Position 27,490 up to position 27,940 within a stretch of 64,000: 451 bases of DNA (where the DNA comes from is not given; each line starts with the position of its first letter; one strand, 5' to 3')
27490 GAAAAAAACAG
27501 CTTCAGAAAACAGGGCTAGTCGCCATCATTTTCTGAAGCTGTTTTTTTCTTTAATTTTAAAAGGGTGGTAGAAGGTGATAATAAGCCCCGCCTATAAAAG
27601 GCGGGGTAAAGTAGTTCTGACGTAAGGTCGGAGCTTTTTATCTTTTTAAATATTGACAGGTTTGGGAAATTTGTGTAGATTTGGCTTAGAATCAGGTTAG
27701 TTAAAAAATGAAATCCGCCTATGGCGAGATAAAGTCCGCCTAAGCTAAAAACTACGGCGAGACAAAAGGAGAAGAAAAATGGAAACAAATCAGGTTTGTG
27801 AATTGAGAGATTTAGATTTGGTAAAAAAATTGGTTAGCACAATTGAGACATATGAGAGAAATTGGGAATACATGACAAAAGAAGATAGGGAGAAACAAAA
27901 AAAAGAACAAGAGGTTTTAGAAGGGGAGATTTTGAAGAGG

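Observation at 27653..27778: Duplicated promoter + ~90-nt leader module driving paralogous small genes (a candidate mini-regulon)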

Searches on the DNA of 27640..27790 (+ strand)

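Call 17: search_rna_families(source=window, start=27640, end=27790, threshold=evalue, max_evalue=10, show_alignments=3)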
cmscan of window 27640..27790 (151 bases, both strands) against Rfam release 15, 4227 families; matches with E-value up to 10: 6.
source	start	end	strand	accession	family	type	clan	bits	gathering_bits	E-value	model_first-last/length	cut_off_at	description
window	27761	27781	+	RF02980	freshwater-2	Cis-reg;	-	12.8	49.9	8.8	1-84/84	no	freshwater-2 RNA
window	27640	27740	+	RF01706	Gut-1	Gene; sRNA;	-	12.2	50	5.9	2-77/77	5'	Gut-1 RNA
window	27690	27762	-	RF01515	Afu_514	Gene; snRNA; snoRNA; CD-box;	-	12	39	3.2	45-106/106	no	A. fumigatus snoRNA Afu_514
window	27640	27699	+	RF00215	Tombus_3_III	Cis-reg;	-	11.4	35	4.3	15-70/70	5'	Tombus virus defective interfering (DI) RNA region 3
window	27706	27790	-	RF02423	Bp1_781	Gene; sRNA;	-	10.2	80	0.82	153-230/230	5'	Burkholderia sRNA Bp1_Cand871_SIPHT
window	27720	27790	+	RF03077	RT-2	Gene; sRNA;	-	9.4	40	2.9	1-81/222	3'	RT-2 RNA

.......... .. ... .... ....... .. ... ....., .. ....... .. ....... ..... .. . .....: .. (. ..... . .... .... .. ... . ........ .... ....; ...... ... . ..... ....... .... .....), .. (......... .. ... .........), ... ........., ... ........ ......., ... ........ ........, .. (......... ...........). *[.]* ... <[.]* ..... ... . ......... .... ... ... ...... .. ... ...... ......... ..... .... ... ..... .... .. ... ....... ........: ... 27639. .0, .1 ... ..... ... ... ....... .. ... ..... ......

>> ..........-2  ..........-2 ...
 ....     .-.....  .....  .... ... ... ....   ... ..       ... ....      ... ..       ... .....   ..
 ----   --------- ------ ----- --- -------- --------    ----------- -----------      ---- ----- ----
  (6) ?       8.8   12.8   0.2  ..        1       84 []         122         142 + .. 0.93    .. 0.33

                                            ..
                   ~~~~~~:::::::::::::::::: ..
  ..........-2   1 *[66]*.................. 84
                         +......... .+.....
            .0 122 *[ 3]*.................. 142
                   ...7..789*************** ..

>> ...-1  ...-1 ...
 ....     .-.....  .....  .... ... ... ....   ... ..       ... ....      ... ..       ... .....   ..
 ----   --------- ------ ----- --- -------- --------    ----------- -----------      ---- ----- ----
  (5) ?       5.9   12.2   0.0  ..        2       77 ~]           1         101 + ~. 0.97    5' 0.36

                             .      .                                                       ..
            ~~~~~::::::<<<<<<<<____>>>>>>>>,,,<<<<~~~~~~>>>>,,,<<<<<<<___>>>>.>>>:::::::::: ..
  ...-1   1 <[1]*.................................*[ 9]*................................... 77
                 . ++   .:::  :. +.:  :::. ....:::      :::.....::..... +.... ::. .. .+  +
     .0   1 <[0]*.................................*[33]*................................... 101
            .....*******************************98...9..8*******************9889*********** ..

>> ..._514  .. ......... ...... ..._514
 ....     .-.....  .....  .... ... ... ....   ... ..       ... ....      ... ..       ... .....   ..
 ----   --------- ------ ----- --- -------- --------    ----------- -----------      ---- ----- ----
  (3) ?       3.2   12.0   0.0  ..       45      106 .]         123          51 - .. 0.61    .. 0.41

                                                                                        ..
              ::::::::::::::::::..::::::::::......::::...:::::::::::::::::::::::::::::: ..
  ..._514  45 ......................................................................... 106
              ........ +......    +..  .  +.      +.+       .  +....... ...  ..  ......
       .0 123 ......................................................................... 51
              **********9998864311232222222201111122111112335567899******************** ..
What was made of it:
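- On Any Rfam 15 family: Region 27640-27790 at E<=10: best score 12.8 bits, all far below gathering (call 17).
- On Guanidine-II (mini-ykkC): No Rfam hit (call 17).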

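Call 55: build_rna_model(alignment_id=A2, structure=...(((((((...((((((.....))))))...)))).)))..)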
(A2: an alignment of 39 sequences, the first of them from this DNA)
Model R1 built from alignment A2 (39 sequences, 43 columns); structure: as given.
model positions 36; base pairs 11; branch points 0; effective number of sequences 39; information 1.332 bits per position. Calibrated on 0.2 Mb of random sequence (short: E-values are rough).
structure used (alignment columns):
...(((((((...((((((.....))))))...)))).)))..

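Call 56: search_with_rna_model(model_id=R1, source=window, filters=off, max_evalue=10, show_alignments=0)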
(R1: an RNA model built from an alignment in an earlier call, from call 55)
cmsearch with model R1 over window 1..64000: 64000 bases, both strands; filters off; matches with E-value up to 10: 16.
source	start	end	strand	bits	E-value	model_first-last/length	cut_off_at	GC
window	27731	27765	+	46.8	3.1e-12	1-36/36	no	0.46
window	43138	43172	+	44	2.4e-11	1-36/36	no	0.49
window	31605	31638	+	40.4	3.4e-10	1-36/36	no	0.44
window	60971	61004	+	33.9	4e-08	1-36/36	no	0.38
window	27710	27730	+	14.8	0.047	1-36/36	no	0.52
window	16181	16218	+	13.7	0.1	1-36/36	no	0.55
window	43117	43137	+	11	0.74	1-36/36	no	0.57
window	56267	56282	-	10.7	0.98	1-36/36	no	0.25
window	28459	28472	+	8.6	4.5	1-36/36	no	0.36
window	63486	63505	+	8.5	4.7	1-36/36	no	0.5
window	4640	4665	+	8.5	4.8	1-36/36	no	0.5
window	58320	58344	-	8.1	6.4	1-36/36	no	0.36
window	2577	2602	-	8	6.9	1-36/36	no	0.42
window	39094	39145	-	7.9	7.5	1-36/36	no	0.29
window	62681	62701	-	7.6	8.9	1-36/36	no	0.33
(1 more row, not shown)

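Call 57: search_with_rna_model(model_id=R1, sources=[L005, L019, L020, L021, L025, L032, L035, L038, L040, L042, L043, L044, L045, L046, L047, L049, L050, L051, L052, L053, L054, L055, L056, L057, L058, L059, L060, L061, L062, L065, L066, L067, L068, L069, L070, L071, L072, L075, L076, L077, L079, L080, L081, L082, L085, L086, L087, L088, L089, L090, L093, L096, L097, L099, L100, L102, L104, L105, L106, L107], max_evalue=1, make_alignment=true)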
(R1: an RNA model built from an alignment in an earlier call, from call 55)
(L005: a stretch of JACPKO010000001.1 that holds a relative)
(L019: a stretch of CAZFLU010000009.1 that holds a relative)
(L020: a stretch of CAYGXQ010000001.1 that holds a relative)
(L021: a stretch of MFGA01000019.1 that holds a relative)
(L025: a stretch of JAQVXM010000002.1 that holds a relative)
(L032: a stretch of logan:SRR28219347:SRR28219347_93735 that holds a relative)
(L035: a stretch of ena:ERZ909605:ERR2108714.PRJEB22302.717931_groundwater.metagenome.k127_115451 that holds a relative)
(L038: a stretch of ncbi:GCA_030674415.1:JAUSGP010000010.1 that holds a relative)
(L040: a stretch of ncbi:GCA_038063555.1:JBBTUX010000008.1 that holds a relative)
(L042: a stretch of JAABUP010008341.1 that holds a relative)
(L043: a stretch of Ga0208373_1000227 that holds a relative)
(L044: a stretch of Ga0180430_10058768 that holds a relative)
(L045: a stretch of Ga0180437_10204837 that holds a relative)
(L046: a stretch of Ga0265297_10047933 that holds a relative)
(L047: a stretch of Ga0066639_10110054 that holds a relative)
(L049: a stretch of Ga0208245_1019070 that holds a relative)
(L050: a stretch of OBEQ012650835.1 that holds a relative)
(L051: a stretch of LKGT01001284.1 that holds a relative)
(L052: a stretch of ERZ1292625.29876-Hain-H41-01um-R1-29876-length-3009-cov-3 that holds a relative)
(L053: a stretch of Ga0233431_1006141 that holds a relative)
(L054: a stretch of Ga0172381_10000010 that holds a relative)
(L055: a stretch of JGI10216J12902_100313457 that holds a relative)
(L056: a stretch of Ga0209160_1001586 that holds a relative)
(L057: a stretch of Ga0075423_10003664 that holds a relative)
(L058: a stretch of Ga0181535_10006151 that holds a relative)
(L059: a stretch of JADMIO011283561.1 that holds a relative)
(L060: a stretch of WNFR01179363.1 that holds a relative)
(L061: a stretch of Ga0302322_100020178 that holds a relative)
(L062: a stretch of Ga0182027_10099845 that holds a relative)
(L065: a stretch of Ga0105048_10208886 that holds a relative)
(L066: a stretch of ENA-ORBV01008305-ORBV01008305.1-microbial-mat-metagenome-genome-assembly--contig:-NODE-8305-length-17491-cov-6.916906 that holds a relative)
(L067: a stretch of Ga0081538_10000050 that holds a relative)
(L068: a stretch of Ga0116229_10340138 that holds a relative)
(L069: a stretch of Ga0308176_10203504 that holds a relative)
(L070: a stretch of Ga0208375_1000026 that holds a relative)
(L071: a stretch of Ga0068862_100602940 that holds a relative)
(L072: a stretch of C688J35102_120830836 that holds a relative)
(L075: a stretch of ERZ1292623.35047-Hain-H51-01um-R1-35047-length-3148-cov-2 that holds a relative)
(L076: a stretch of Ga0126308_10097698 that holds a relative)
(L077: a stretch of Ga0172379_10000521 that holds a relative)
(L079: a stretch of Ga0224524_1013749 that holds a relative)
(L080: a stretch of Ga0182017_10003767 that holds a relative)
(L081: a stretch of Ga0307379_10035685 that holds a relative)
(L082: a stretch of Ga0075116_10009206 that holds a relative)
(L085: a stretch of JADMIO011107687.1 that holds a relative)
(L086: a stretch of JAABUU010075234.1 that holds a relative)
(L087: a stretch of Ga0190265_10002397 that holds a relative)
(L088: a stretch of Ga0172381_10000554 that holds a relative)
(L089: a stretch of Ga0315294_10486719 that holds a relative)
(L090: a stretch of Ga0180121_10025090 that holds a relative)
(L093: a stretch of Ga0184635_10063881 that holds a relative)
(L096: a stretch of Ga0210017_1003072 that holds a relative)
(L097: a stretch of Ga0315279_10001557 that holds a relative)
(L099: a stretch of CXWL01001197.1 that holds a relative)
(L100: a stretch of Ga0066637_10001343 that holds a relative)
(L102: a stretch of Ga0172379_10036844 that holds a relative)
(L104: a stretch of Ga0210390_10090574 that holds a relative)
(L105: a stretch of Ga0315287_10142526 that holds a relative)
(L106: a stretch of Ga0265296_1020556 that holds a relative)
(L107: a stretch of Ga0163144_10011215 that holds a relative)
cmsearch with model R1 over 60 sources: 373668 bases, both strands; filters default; matches with E-value up to 1: 69.
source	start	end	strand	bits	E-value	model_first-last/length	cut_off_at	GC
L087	9739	9775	+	55.9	2.3e-14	1-36/36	no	0.62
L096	13915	13951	+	54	8.8e-14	1-36/36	no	0.54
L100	3853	3889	+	54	8.8e-14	1-36/36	no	0.54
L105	2536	2570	+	52.8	2.2e-13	1-36/36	no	0.51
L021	5127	5160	+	52.6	2.6e-13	1-36/36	no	0.59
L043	571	604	+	52.6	2.6e-13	1-36/36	no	0.59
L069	239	275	-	52.1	3.7e-13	1-36/36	no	0.57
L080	5319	5355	-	51.9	4.1e-13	1-36/36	no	0.59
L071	557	593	-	51.9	4.2e-13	1-36/36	no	0.65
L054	1250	1285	+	50.7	9.9e-13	1-36/36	no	0.58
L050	46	80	-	50.7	1e-12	1-36/36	no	0.57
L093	977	1013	+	50.5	1.2e-12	1-36/36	no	0.62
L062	1307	1343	+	50.5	1.2e-12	1-36/36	no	0.65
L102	557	593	+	50.4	1.3e-12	1-36/36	no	0.59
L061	6005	6037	+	50.2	1.5e-12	1-36/36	no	0.61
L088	929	963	-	50.1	1.6e-12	1-36/36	no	0.54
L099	2692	2728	+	49.9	1.8e-12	1-36/36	no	0.54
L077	4604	4639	+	48.6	4.8e-12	1-36/36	no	0.58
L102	4437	4473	+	48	7.4e-12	1-36/36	no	0.57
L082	2427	2460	+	47.5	1e-11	1-36/36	no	0.59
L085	3746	3784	+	47.5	1.1e-11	1-36/36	no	0.64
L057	3806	3845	+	47.4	1.1e-11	1-36/36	no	0.7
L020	4357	4391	+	47.3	1.3e-11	1-36/36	no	0.54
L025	6581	6614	-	46.7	1.9e-11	1-36/36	no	0.53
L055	1229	1262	+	45.7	3.9e-11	1-36/36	no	0.65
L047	63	101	-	45.5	4.5e-11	1-36/36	no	0.59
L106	987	1021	+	45.5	4.6e-11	1-36/36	no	0.4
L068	122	159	+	45.1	6e-11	1-36/36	no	0.63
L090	1544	1580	+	45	6.7e-11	1-36/36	no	0.68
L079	1476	1510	-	44.8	7.5e-11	1-36/36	no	0.57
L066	5060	5100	+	43.3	2.4e-10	1-36/36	no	0.73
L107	1464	1504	+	43.3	2.4e-10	1-36/36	no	0.73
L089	255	301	+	42.8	3.4e-10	1-36/36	no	0.57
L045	1361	1413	+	42.3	4.8e-10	1-36/36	no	0.62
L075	441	476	+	41.2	1.1e-09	1-36/36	no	0.58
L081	5826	5868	-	40.8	1.4e-09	1-36/36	no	0.63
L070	6783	6815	+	39.4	4e-09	1-36/36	no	0.48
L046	3205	3258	+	37.7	1.4e-08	1-36/36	no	0.5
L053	6356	6401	-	37.1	2.2e-08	1-36/36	no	0.57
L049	1193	1239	-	35.4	7.5e-08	1-36/36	no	0.53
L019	1012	1035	+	34.2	1.8e-07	1-36/36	no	0.58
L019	1178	1201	+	33.4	3.2e-07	1-36/36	no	0.58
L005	1524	1551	+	32.7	5.5e-07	1-36/36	no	0.43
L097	1448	1489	-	31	1.9e-06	1-36/36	no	0.67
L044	2183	2223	+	30.8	2.3e-06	1-36/36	no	0.68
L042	6904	6945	-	30.5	2.8e-06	1-36/36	no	0.64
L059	7159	7210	-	30.2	3.4e-06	1-36/36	no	0.44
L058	12473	12503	+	30.2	3.5e-06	1-36/36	no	0.61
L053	5784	5829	-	30.1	3.6e-06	1-36/36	no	0.57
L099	2725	2769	-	29.9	4.2e-06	1-36/36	no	0.56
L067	4719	4761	-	29.2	7.3e-06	1-36/36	no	0.6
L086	458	483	+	29.1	7.5e-06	1-36/36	no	0.62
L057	7578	7604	+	26.8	4e-05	5-33/36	no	0.67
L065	1033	1064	+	26.4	5.7e-05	1-36/36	no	0.56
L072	696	728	+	26.3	5.9e-05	1-36/36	no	0.64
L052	1376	1418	-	25.1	0.00014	1-36/36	no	0.63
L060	303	335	+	24.2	0.00028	1-36/36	no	0.48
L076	1601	1639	+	24.1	0.0003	1-36/36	no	0.51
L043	2851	2875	-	24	0.00032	6-32/36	no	0.56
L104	2494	2543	+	23.6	0.00043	1-36/36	no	0.62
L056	8848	8885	+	23.1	0.00064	1-36/36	no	0.58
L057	3842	3890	-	21.3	0.0023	1-36/36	no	0.65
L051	1155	1205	+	21.1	0.0026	1-36/36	no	0.49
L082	4166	4190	-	20.8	0.0035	1-36/36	no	0.4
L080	2197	2264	+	17.2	0.046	1-36/36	no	0.53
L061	5980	6003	+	17.2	0.047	6-32/36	no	0.67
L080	5412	5444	-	16.6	0.073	1-36/36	no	0.67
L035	2964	2997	-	16.5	0.08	1-36/36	no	0.59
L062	1217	1250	+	13.7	0.6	1-36/36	no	0.74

Alignment A3: 69 matches aligned to the model, 91 columns, each read 5' to 3' on its own strand. Consensus structure (alignment columns), stored with it:
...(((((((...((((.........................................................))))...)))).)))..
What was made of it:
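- On REP/REPIN (RAYT-associated): There are 2-3 copies per short contig elsewhere (call 57).
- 49 covariance-model hits at or above 30 bits (call 57).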

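Call 64: search_with_rna_model(model_id=R1, sources=[L143, L144, L145, L001, L033, L036, L039], max_evalue=1, filters=off)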
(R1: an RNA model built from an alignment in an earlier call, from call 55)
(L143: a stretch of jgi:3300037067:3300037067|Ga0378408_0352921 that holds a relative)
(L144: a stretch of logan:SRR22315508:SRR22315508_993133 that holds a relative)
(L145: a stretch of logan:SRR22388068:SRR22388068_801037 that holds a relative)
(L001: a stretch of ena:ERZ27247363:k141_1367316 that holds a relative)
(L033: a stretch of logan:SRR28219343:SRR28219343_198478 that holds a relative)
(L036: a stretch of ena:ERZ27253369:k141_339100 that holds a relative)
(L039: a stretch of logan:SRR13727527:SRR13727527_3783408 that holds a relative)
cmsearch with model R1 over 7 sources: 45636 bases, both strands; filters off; matches with E-value up to 1: 3.
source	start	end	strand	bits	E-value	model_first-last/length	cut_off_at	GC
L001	9953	9987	+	44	1.7e-11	1-36/36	no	0.49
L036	2990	3023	-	16.5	0.0097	1-36/36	no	0.59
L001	9932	9952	+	11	0.53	1-36/36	no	0.57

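Call 72: search_with_rna_model(model_id=R1, source=L146, filters=off, max_evalue=10, show_alignments=4)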
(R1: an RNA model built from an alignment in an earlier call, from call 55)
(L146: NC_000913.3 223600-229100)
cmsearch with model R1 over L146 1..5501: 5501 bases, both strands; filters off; matches with E-value up to 10: 8.
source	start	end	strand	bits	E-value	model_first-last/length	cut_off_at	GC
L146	990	1000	-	6.6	1.6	1-36/36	no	0.45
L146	3167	3210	+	6.2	2.3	1-36/36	no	0.5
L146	4149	4168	-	6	2.5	1-36/36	no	0.6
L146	4959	4985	+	5.2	4.7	1-36/36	no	0.48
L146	597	610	-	4.4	8.1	1-36/36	no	0.21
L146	3890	3901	+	4.4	8.2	14-24/36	no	0.67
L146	1662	1674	+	4.4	8.5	1-36/36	no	0.38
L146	4387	4410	-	4.1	10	1-36/36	no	0.54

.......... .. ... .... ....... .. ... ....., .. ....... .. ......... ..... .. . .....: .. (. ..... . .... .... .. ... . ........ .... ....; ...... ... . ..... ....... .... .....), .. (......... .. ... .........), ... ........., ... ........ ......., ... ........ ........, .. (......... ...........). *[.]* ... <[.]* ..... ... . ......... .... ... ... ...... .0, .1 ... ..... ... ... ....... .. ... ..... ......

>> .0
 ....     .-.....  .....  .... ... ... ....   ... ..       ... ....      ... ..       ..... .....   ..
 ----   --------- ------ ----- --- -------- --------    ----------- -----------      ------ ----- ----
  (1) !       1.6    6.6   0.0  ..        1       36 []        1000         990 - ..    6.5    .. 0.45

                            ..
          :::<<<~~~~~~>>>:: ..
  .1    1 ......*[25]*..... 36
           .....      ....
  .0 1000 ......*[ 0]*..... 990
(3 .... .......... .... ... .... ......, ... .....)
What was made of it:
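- Tried and rejected: A covariance-model search of an E. coli rrn operon gave only hits of 6.6 bits or less (call 72).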

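Call 89: search_with_rna_model(model_id=R1, source=L147, filters=off, max_evalue=1)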
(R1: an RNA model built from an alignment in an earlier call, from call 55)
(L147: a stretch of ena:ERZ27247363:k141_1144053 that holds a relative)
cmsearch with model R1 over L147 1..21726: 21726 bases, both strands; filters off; matches with E-value up to 1: 5.
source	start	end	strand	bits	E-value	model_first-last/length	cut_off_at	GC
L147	12001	12035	+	46.8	1e-12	1-36/36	no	0.46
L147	15875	15908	+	40.4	1.1e-10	1-36/36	no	0.44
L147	11980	12000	+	14.8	0.016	1-36/36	no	0.52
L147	451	488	+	13.7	0.035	1-36/36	no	0.55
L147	19870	19883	+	9.8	0.62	1-36/36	no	0.36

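Call 91: search_with_rna_model(model_id=R1, source=L148, filters=off, max_evalue=1)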
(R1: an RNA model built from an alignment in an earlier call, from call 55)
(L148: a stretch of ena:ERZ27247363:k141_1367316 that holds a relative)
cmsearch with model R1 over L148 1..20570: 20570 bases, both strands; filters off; matches with E-value up to 1: 5.
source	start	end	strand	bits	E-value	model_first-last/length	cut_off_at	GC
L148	13524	13557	+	47.5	5.8e-13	1-36/36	no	0.53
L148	9225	9258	+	33.9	1.3e-08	1-36/36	no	0.38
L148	13559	13590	+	30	2.1e-07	4-36/36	no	0.44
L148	15296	15329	+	22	7.7e-05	1-36/36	no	0.44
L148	4521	4536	-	10.7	0.31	1-36/36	no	0.25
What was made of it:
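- On REP/REPIN (RAYT-associated): 9 hairpins at 6 loci in about 80 kb of this genome (calls 56, 91). In this genome all copies are direct and sense (calls 56, 91).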
